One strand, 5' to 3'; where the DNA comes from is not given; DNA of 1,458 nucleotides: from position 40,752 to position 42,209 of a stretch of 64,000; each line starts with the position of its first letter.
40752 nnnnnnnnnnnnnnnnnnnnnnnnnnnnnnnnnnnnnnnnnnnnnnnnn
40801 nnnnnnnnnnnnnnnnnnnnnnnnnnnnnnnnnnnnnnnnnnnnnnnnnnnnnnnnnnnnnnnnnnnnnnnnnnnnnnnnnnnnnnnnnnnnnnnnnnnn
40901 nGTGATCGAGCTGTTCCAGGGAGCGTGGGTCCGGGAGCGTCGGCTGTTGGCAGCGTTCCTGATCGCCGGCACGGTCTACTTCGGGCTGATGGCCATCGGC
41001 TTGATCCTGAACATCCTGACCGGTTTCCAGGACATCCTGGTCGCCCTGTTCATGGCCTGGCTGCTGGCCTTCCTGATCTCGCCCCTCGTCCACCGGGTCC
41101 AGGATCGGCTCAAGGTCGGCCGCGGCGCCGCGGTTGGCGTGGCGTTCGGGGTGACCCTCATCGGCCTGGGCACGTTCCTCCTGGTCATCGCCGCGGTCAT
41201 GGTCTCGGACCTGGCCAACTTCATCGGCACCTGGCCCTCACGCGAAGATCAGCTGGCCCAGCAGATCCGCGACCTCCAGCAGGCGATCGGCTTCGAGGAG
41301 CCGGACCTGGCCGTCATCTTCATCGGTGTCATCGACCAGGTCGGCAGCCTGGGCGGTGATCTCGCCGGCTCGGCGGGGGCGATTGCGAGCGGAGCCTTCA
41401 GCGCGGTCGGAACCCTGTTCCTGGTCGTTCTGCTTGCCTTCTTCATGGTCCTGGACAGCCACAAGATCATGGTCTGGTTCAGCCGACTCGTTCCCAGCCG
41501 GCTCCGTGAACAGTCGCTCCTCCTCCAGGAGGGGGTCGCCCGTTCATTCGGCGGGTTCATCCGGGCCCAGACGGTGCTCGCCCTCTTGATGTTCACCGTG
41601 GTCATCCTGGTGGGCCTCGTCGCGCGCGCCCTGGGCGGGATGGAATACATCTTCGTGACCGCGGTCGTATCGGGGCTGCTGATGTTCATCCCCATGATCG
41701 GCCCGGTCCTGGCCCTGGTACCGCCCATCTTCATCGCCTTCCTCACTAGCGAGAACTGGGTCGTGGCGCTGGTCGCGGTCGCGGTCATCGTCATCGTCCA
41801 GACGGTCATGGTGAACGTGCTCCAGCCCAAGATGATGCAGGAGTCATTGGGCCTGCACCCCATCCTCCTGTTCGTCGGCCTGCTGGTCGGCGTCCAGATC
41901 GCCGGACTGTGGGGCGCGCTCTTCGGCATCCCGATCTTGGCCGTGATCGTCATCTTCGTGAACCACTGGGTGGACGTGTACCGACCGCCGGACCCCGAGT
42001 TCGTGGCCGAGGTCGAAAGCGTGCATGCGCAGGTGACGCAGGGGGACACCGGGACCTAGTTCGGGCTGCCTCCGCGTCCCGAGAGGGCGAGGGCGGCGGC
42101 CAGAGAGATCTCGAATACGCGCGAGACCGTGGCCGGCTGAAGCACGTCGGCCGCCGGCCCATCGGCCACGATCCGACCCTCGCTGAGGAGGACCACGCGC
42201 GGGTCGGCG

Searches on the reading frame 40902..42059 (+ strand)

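Call 52: search_protein_families(library=pfam, proteins=[window:40902-42059:+], max_evalue=0.001)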
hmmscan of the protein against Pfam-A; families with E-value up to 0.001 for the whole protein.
window:40902-42059:+ (385 aa): 1 family
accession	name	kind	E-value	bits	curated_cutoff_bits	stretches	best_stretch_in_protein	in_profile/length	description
PF01594.21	AI-2E_transport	-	2.4e-49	168.7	34.3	1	29-356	5-326/327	AI-2E family transporter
